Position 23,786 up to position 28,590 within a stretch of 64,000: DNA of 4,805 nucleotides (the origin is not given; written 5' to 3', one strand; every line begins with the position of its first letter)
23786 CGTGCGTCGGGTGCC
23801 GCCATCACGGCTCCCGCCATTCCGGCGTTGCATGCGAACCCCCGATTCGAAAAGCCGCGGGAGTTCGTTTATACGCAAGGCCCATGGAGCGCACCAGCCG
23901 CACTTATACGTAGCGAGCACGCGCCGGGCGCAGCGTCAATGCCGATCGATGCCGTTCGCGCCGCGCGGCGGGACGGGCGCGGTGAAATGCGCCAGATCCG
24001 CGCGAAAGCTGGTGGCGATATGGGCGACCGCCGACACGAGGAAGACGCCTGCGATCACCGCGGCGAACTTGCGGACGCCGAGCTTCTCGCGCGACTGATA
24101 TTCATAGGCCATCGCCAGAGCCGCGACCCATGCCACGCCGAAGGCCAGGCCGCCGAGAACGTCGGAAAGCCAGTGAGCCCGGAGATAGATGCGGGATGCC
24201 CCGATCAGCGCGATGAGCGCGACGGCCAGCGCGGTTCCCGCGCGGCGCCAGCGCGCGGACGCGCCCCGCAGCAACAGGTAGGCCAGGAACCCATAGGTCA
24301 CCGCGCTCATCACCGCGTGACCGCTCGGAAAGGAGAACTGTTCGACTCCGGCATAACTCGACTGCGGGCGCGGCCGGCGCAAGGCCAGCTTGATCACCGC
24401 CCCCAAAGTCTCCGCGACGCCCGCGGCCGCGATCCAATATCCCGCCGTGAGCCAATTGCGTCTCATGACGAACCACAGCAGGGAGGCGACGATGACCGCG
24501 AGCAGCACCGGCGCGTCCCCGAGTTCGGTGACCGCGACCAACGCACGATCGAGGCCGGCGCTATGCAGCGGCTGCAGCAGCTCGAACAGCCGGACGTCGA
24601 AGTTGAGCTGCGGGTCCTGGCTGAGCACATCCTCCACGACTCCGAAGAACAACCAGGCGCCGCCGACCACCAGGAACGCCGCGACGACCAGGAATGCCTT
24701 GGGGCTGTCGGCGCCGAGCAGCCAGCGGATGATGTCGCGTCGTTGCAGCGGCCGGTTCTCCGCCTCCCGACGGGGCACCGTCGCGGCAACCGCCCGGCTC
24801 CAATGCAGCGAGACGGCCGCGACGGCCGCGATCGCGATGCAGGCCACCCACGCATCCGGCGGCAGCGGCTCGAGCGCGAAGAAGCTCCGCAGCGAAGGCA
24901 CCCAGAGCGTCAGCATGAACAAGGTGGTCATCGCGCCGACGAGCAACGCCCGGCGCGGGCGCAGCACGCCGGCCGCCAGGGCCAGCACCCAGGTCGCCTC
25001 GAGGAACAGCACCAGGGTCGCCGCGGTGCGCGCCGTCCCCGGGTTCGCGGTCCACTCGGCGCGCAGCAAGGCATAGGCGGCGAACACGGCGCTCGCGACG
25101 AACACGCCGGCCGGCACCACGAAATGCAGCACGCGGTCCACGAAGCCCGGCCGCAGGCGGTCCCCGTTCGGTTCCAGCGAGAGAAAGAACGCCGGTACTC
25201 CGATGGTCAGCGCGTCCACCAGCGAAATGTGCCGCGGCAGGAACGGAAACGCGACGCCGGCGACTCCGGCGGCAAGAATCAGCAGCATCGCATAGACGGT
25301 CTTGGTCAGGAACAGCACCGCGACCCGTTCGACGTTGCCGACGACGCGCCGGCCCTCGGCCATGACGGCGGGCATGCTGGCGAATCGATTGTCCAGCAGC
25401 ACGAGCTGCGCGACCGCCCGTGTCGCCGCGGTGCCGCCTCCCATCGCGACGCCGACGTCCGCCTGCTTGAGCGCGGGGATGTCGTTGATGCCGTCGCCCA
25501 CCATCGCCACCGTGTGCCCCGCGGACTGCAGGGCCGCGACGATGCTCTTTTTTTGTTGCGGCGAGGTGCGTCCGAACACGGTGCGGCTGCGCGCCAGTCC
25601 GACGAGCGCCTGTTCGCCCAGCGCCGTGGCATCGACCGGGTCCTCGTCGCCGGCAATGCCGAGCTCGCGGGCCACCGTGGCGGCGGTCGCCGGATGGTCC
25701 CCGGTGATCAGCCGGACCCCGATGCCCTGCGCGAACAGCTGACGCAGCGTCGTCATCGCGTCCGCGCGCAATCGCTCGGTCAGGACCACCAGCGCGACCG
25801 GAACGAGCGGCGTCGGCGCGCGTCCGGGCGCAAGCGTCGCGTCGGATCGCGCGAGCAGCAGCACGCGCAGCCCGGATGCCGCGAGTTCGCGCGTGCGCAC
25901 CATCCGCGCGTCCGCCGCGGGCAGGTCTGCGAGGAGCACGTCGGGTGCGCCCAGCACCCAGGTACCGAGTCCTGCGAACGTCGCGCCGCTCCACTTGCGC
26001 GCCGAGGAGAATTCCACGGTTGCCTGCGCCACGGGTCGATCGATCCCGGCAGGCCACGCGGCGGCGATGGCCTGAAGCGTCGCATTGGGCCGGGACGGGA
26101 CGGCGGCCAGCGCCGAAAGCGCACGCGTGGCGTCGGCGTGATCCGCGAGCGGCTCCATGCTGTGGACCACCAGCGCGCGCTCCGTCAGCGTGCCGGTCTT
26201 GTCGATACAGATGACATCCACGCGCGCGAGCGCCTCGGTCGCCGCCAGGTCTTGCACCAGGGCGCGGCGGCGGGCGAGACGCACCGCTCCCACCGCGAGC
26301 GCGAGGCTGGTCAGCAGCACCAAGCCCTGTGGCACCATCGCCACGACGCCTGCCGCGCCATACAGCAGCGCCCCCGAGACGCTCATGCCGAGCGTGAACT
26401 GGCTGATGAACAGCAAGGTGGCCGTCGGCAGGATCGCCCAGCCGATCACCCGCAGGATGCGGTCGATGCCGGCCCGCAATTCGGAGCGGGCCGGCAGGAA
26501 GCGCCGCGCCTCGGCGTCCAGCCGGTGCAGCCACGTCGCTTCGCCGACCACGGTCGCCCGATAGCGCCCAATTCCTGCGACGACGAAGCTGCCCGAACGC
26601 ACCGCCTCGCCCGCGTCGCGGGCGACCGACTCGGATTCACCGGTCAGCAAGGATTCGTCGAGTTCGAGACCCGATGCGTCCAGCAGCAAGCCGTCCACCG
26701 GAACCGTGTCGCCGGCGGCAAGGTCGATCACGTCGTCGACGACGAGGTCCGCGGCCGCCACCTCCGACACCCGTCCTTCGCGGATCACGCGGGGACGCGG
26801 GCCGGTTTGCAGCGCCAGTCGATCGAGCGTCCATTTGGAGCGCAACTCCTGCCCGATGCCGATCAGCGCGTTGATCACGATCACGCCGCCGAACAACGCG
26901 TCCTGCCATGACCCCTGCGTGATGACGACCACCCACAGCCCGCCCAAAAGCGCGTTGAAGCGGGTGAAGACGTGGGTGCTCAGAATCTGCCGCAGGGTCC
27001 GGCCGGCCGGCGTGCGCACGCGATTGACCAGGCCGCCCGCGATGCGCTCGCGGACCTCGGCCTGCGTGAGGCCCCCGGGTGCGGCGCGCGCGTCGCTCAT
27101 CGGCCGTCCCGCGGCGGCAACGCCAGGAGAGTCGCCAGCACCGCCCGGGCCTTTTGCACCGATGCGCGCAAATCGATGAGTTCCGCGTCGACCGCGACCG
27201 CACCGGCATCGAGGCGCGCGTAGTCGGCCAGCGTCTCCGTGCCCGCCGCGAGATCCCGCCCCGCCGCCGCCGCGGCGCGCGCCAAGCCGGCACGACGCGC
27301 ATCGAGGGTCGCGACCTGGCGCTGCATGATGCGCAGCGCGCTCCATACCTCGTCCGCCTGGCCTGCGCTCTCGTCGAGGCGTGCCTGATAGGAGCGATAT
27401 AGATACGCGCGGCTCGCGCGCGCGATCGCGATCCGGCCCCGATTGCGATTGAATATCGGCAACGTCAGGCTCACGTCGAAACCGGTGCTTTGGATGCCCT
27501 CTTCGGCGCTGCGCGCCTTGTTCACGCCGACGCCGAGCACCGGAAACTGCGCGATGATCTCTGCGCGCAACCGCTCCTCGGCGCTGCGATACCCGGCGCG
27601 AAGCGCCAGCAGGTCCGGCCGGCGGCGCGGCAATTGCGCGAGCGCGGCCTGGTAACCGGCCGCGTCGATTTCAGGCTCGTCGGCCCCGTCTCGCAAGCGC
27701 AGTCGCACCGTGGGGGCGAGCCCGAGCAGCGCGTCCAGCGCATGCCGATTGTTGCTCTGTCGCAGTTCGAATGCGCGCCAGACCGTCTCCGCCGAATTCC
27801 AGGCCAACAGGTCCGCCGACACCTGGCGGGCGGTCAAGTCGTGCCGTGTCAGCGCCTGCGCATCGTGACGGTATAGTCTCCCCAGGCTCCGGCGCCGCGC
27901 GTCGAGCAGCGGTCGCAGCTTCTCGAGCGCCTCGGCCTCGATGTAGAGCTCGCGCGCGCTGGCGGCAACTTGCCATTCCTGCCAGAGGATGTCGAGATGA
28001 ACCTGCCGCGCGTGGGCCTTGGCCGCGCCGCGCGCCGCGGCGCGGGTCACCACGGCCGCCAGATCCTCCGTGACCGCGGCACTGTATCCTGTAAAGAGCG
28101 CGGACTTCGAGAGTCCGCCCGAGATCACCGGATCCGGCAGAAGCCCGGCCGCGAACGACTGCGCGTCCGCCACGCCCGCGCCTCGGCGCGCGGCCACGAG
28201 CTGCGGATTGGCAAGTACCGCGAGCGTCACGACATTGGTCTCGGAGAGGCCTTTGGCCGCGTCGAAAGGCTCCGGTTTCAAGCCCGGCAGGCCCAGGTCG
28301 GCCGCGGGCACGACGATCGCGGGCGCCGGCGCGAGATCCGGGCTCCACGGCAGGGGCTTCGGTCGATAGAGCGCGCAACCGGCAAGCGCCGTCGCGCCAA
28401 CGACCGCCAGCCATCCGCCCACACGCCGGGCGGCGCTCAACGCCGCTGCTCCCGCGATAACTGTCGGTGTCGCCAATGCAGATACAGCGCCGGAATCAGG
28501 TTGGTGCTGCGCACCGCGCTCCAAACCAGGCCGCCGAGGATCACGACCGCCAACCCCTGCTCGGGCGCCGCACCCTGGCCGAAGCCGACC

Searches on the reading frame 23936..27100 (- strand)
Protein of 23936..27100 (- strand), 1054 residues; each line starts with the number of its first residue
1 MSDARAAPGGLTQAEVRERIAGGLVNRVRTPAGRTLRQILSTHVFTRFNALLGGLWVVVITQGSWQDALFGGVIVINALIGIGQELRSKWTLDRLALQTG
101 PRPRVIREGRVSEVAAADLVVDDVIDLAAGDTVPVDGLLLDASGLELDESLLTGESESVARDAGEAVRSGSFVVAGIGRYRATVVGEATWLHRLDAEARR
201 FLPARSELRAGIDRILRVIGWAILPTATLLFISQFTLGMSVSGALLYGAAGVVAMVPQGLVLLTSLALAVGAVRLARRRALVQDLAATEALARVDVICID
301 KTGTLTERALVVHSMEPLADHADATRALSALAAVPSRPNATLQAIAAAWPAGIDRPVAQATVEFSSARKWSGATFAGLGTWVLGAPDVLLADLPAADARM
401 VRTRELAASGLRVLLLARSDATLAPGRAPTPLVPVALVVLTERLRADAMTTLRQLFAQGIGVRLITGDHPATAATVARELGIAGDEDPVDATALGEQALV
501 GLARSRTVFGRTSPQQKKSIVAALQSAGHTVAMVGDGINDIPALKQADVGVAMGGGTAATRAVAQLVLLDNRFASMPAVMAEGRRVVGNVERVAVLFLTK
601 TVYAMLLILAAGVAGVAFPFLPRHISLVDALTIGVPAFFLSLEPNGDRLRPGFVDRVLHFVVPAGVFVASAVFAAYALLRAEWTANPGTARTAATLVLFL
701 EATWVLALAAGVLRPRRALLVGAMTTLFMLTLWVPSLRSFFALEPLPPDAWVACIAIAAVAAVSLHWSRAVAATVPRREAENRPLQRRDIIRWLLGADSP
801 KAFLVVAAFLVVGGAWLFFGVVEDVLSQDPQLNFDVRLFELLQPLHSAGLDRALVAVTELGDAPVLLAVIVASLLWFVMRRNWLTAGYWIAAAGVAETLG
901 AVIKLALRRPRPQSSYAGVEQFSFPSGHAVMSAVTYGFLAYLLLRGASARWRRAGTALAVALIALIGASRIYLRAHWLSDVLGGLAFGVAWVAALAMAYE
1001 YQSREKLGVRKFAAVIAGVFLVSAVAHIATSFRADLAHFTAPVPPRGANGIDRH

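Call 27: search_protein_families(library=pfam, proteins=[window:23936-27100:-], max_evalue=0.0001)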
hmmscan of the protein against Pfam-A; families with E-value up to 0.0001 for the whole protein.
window:23936-27100:- (1054 aa): 5 families
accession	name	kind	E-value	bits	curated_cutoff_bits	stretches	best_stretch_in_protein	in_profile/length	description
PF00122.25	E1-E2_ATPase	-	4.2e-39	134.4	28.1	1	103-278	7-181/181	E1-E2 ATPase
PF00702.32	Hydrolase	-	1.6e-21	78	26.4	1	294-548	1-191/191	haloacid dehalogenase-like hydrolase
PF01569.27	PAP2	-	4.7e-17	62.4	27.2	1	890-1001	6-127/130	PAP2 superfamily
PF00689.26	Cation_ATPase_C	-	1.9e-07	31.5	27.3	1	618-765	2-169/175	Cation transporting ATPase, C-terminus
PF08282.18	Hydrolase_3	-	2.4e-06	27.9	20.9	1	522-571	197-246/255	haloacid dehalogenase-like hydrolase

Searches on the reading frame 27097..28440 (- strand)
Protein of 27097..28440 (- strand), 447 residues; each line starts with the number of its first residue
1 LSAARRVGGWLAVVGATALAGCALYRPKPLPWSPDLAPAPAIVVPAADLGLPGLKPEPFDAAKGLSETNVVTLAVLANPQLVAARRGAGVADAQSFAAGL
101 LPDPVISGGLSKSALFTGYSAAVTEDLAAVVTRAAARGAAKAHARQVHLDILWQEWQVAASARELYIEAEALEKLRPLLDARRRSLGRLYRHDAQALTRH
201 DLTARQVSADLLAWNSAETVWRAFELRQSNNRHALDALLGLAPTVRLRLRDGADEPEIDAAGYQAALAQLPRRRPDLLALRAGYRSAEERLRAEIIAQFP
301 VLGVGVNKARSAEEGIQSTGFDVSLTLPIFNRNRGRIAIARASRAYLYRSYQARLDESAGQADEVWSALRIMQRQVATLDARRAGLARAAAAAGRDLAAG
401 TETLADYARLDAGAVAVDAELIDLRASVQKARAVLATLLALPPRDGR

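Call 25: search_protein_families(library=pfam, proteins=[window:27097-28440:-], max_evalue=0.0001)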
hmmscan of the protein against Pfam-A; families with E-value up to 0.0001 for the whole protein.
window:27097-28440:- (447 aa): 1 family
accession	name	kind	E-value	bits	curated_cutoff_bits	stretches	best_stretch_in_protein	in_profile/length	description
PF02321.23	OEP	-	1.7e-09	38.2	22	1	264-439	2-186/187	Outer membrane efflux protein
